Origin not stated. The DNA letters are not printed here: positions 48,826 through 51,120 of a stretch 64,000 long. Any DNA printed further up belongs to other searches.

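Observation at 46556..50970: Translationally coupled envelope-glycan module: small membrane protein, GT2 polyprenyl-phosphate glycosyltransferase, WecB epimerase, 664-aa polytopic membrane protein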

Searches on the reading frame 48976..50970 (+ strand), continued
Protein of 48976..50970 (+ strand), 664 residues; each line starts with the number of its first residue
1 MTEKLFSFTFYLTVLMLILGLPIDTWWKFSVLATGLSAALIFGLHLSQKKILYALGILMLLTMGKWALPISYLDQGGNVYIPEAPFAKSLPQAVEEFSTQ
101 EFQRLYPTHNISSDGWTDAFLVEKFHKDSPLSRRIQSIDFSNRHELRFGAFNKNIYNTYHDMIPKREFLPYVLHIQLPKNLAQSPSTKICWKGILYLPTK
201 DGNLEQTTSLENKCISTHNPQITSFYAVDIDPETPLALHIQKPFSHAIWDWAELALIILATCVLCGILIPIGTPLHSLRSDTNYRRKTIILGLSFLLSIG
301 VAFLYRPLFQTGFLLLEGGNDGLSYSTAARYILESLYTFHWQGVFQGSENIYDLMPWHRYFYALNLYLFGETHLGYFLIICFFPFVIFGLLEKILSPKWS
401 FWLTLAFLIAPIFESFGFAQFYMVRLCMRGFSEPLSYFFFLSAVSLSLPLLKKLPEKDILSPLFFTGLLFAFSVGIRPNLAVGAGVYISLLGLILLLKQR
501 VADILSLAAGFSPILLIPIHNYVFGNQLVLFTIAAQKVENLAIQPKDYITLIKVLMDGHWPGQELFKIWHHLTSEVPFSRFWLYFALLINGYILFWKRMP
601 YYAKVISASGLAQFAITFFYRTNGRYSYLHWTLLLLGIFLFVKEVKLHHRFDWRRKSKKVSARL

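Call 34: find_encoding_contigs(protein=P0010, flank=6000, max_places=2)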
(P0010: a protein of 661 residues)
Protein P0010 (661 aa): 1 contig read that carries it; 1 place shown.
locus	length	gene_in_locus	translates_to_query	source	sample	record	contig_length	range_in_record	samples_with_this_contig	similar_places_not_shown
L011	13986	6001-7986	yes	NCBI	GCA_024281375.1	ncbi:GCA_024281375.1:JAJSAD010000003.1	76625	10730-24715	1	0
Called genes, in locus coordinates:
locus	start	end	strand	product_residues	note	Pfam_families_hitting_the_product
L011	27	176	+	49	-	-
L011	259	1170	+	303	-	PF01145:Band_7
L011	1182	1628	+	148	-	PF01957:NfeD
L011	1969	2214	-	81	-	PF00037:Fer4, PF12797:Fer4_2 (weak), PF12837:Fer4_6 (weak), PF12838:Fer4_7 (faint), PF13237:Fer4_10 (weak), PF11953:DUF3470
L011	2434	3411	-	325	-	PF00108:Thiolase_N (weak), PF08392:FAE1_CUT1_RppA (weak), PF08545:ACP_syn_III, PF08541:ACP_syn_III_C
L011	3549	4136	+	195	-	-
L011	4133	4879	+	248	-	PF00535:Glycos_transf_2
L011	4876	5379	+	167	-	PF02350:Epimerase_2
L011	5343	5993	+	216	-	PF02350:Epimerase_2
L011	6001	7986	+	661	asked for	-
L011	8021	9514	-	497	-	PF02934:GatB_N, PF02637:GatB_Yqey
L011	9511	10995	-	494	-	PF01425:Amidase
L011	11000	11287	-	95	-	PF02686:GatC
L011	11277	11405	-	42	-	-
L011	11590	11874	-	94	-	PF12096:DUF3572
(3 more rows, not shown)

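Call 35: find_encoding_contigs(protein=P0013, flank=6000, max_places=2)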
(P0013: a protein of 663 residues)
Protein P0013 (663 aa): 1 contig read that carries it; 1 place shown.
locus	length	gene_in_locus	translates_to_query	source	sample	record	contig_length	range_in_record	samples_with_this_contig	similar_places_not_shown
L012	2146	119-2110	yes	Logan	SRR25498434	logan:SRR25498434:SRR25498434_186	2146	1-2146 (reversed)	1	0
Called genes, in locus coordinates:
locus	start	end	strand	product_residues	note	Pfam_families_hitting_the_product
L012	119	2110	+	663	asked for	-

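Call 37: find_encoding_contigs(protein=P0014, flank=7000, max_places=3)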
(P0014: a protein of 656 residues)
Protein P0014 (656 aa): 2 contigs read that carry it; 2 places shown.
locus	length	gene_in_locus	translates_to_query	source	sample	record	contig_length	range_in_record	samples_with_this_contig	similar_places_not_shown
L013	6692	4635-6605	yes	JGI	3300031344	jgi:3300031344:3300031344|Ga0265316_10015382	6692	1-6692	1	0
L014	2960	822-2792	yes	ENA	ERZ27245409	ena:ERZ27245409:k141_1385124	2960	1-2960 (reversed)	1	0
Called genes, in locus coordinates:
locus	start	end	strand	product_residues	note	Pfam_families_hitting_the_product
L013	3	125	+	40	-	?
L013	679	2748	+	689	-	PF00912:Transgly, PF00905:Transpeptidase, PF06832:BiPBP_C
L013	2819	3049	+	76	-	PF11455:MazE-like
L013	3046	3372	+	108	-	PF02452:PemK_toxin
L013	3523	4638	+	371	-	PF00535:Glycos_transf_2, PF04138:GtrA_DPMS_TM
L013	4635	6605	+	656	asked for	-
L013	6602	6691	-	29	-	?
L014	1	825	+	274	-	?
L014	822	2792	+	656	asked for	-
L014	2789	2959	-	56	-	?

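Call 38: find_encoding_contigs(protein=P0030, flank=7000, max_places=3)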
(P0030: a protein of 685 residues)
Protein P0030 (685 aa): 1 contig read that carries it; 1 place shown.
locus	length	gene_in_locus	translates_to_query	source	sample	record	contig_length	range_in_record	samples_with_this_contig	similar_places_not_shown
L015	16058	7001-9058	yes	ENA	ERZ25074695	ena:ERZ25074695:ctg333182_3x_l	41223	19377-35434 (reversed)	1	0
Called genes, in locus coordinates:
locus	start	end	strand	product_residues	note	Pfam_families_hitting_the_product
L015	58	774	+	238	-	PF00497:SBP_bac_3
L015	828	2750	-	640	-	PF00009:GTP_EFTU, PF01926:MMR_HSR1 (faint), PF03193:RsgA_GTPase (faint), PF03144:GTP_EFTU_D2, PF22594:GTP-eEF1A_C, PF01583:APS_kinase, PF13671:AAA_33 (weak)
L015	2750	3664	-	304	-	PF01507:PAPS_reduct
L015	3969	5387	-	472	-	PF04932:Wzy_C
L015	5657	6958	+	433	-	PF04932:Wzy_C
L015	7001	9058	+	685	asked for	-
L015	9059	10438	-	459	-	-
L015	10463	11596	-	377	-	PF00534:Glycos_transf_1, PF13692:Glyco_trans_1_4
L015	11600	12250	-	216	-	PF13489:Methyltransf_23 (faint), PF08241:Methyltransf_11, PF13649:Methyltransf_25 (weak)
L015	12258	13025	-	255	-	PF05711:TylF, PF13578:Methyltransf_24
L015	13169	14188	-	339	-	PF02911:Formyl_trans_C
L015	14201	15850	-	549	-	-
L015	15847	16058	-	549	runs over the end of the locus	PF05159:Capsule_synth (faint)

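Call 40: predict_structure(alignment_id=A2)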
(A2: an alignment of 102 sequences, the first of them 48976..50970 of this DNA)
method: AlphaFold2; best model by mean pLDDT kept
length: 664 residues; sequences in the alignment: 102
mean_pLDDT: 96.3   pTM: 0.94
mean pLDDT of the five models: 96.3, 96.1, 95.8, 95.8, 95.6
residues with pLDDT >= 90: 626; 70-90: 37; 50-70: 1; < 50: 0
segments of 3 or more residues with pLDDT < 50: none
pLDDT, mean of each block of 10 residues (from residue 1): 95 98 98 97 96 98 97 98 97 98 97 92 97 97 97 96 97 98 97 98 97 95 97 98 97 97 96 87 96 98 98 97 98 98 98 97 98 98 98 97 97 96 97 98 97 92 98 98 98 97 98 98 98 93 96 97 96 96 98 97 98 97 92 98 90 82 75
secondary structure, 60 per line:
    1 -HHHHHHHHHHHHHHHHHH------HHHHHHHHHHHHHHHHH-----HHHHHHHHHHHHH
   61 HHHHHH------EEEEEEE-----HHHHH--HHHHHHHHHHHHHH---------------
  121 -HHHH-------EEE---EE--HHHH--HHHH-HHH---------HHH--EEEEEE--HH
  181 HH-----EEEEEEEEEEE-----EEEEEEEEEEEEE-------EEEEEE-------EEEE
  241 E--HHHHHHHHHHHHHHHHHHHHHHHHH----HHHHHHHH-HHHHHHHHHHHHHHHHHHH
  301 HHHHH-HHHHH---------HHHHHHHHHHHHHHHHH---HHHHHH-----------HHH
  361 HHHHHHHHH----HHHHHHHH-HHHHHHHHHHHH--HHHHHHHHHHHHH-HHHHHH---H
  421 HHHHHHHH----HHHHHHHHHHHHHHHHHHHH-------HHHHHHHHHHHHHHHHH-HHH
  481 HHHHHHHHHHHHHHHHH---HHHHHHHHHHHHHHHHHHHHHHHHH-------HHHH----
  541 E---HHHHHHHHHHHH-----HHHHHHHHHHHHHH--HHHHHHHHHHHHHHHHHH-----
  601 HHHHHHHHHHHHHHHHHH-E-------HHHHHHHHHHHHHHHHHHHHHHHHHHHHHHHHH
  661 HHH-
elements in order: H2-19 H26-42 H48-66 E73-79 H85-89 H92-105 H122-125 E133-135 H143-146 H149-152 E171-176 H179-182 E188-198 E204-216 E224-229 E237-241 H244-268 H273-280 H282-305 H307-311 H321-337 H341-346 H358-369 H374-381 H383-394 H397-409 H411-416 H420-428 H433-452 H460-476 H478-497 H501-525 H533-536 H545-556 H562-575 H578-595 H601-618 H628-663

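Call 43: fold_search(model_id=the predicted structure, library=pdb)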
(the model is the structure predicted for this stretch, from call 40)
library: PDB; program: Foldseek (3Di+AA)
matches with E <= 10: 340; with E <= 0.001: 0
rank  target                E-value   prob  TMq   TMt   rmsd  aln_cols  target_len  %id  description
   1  6x0o                  9.3e-03  0.99  0.28  0.20  17.4       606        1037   11  Single-Particle Cryo-EM Structure of Arabinosyltransferase EmbB from Mycobacterium smegmatis (released 2020-06-10)
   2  3waj                  1.1e-01  0.99  0.34  0.29  11.8       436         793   14  Crystal structure of the Archaeoglobus fulgidus oligosaccharyltransferase (O29867_ARCFU) complex with Zn and sulfate (released 2013-10-30)
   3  6s7o_A                1.9e-01  0.96  0.30  0.30  13.9       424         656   15  Cryo-EM structure of human oligosaccharyltransferase complex OST-A (released 2019-12-18)
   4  3wak                  2.0e-01  0.97  0.31  0.25  13.0       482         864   10  Crystal structure of the Archaeoglobus fulgidus oligosaccharyltransferase (O29867_ARCFU) in the apo form (released 2013-10-30)
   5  8x0u_I                2.3e-01  0.54  0.07  0.18   9.1        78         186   13  Crystal structure of cupin-like fold protein StrC from Stachybotrys sp.g12 (released 2024-09-11)
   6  8pn9_A                2.4e-01  0.96  0.31  0.31  12.2       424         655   12  Structure of human oligosaccharyltransferase OST-A complex bound to NGI-1 (released 2024-05-08)
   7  6ftg_5                2.6e-01  0.97  0.33  0.34  12.7       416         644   13  Subtomogram average of OST-containing ribosome-translocon complexes from canine rough microsomal membranes (released 2018-03-21)
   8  9lpk_C                2.7e-01  0.09  0.04  0.04  15.5       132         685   11  Structure of human PADI6-UHRF1-UBE2D3 complex (released 2026-01-28)
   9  8x0u_B                2.8e-01  0.51  0.07  0.19   9.5        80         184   12  Crystal structure of cupin-like fold protein StrC from Stachybotrys sp.g12 (released 2024-09-11)
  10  9lpk_B                2.9e-01  0.15  0.06  0.06  14.4       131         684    9  Structure of human PADI6-UHRF1-UBE2D3 complex (released 2026-01-28)
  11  8x0v_F                3.1e-01  0.47  0.07  0.19   9.6        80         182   12  Crystal structure of cupin-like fold protein StrC in complex with substrate analogue from Stachybotrys sp.g12 (released 2024-09-11)
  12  8x0u_C                4.0e-01  0.41  0.07  0.19   9.6        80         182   12  Crystal structure of cupin-like fold protein StrC from Stachybotrys sp.g12 (released 2024-09-11)
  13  7oci_F                5.1e-01  0.89  0.31  0.32  11.2       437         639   11  Cryo-EM structure of yeast Ost6p containing oligosaccharyltransferase complex (released 2022-02-16)
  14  3e6b_B                5.1e-01  0.51  0.08  0.21  19.1       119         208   11  OCPA complexed CprK (C200S) (released 2008-09-30)
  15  7e9s_A                5.3e-01  0.84  0.30  0.24  11.6       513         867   12  Archaeal oligosaccharyltransferase AglB from Archaeoglobus fulgidus in complex with an inhibitory peptide and a dolich (released 2021-09-08)
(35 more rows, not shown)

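Call 46: search_protein_families(library=pfam, proteins=[L005:2122-2712:+, L009:5519-6106:+], max_evalue=1)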
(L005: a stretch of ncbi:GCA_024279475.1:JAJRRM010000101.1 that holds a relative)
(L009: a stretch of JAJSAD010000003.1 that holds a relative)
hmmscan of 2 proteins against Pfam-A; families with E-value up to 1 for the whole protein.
L005:2122-2712:+ (196 aa): 1 family
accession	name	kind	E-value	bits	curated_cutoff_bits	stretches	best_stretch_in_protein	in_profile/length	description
PF09335.16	VTT_dom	-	2.6e-05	25.1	33.9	1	38-153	1-122/123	VTT domain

L009:5519-6106:+ (195 aa): 1 family
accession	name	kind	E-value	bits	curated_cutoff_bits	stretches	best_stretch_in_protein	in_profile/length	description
PF09335.16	VTT_dom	-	5.2e-05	24.1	33.9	1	38-153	1-122/123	VTT domain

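Call 59: find_related_loci(query=A5, collection=metagenome_contigs, flank=5000)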
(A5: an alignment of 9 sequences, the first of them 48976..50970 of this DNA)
Query A5 (664 aa) in metagenome_contigs; peptide patterns used: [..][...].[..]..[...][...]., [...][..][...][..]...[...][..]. (x = any residue, [..] = any of these).
317 stretches matched a pattern; 73 encode a relative of the query (tblastn E <= 1e-3); 73 distinct loci.
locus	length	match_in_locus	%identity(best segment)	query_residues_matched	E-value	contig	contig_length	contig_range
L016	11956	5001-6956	41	3-631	9e-158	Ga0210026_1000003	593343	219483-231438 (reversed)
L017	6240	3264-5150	31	1-636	3e-89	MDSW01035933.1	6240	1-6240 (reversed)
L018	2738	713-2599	32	1-636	1e-86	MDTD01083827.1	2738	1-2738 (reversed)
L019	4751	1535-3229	33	65-636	2e-83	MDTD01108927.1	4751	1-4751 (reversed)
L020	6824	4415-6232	31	48-659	7e-82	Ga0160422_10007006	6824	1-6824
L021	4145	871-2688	31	48-659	4e-82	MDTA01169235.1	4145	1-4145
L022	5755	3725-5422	31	72-641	1e-81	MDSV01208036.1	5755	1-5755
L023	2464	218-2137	30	3-644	7e-84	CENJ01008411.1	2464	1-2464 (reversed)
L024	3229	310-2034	31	75-656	6e-82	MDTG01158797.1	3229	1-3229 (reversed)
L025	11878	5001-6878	30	4-636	6e-81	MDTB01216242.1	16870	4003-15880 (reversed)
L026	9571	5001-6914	32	1-644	3e-80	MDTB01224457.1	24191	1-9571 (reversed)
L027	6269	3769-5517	32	48-636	3e-80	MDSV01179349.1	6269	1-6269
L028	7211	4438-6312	30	9-636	1e-79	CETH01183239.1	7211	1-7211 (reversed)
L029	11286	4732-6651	31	15-656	1e-79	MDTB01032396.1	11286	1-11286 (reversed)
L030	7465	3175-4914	32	75-649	4e-79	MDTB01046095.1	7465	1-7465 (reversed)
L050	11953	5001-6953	30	3-661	3e-68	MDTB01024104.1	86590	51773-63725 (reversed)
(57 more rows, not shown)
